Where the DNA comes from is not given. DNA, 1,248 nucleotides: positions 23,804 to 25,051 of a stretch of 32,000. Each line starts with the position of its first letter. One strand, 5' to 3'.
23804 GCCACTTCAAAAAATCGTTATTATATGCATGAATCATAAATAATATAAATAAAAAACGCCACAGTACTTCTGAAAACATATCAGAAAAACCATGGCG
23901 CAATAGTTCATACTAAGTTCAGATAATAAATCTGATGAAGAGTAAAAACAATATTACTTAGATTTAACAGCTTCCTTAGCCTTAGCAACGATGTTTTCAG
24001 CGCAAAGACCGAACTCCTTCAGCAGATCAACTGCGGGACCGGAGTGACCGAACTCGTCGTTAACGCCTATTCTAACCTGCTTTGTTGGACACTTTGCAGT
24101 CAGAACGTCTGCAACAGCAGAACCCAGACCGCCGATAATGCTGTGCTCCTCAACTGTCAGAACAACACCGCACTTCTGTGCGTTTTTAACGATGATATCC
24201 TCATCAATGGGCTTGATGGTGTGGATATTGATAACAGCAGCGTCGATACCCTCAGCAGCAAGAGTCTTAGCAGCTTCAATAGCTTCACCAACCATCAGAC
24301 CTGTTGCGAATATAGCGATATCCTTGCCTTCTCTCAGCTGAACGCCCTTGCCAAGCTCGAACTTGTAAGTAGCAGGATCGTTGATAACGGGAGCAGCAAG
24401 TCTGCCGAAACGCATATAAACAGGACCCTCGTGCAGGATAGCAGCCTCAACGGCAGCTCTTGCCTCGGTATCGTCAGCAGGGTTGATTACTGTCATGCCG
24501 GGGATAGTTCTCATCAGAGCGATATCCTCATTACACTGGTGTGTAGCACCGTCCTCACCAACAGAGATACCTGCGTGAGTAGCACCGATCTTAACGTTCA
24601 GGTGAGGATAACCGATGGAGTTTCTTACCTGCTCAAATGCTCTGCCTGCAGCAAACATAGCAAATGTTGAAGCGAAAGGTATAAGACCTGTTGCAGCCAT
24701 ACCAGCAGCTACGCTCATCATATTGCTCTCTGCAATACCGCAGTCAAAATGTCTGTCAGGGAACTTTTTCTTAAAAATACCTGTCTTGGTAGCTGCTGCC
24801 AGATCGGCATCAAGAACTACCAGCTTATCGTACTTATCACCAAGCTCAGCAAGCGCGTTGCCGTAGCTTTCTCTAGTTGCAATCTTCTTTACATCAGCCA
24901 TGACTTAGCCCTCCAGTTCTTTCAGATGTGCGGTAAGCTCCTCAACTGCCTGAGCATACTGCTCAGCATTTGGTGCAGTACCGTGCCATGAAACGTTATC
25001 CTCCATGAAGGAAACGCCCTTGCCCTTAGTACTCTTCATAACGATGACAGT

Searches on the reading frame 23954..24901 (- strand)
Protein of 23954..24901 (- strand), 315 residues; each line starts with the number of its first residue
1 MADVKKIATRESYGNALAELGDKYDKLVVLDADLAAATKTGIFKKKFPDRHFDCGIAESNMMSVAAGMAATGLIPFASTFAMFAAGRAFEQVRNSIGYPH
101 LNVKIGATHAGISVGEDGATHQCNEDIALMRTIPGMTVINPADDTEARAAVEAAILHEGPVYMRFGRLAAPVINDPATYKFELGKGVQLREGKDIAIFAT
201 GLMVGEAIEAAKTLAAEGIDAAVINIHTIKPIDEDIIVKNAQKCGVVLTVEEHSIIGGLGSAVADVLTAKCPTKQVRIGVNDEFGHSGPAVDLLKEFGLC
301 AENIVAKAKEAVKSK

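Call 10: find_encoding_contigs(protein=window:23954-24901:-, flank=10000, max_places=10)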
Protein window:23954-24901:- (315 aa): 23 contigs read that carry it; 1 place shown.
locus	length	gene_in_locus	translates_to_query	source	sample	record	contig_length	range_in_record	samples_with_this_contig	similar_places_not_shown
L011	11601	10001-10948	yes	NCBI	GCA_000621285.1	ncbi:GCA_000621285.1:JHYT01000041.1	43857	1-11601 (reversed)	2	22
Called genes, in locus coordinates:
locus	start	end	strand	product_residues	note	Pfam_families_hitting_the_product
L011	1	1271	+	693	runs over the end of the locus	PF02518:HATPase_c, PF13589:HATPase_c_3, PF01119:DNA_mis_repair, PF08676:MutL_C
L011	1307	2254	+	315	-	PF01745:IPT, PF01715:IPPT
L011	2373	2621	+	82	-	PF17209:Hfq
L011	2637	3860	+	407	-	PF26018:BSH_RND_rel, PF26012:HH_RND_rel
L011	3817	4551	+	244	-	PF01168:Ala_racemase_N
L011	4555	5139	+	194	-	PF04472:SepF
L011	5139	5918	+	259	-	PF17774:YlmH_RBD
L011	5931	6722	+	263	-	PF05103:DivIVA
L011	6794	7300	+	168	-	PF01252:Peptidase_A8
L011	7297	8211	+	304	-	PF01479:S4, PF00849:PseudoU_synth_2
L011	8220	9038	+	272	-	PF08282:Hydrolase_3, PF05116:S6PP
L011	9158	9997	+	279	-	PF00456:Transketolase_N, PF13292:DXP_synthase_N, PF00676:E1_dh, PF02775:TPP_enzyme_C (weak)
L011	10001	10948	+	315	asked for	PF02779:Transket_pyr, PF17147:PFOR_II (faint), PF02780:Transketolase_C, PF22613:Transketolase_C_1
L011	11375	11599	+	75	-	?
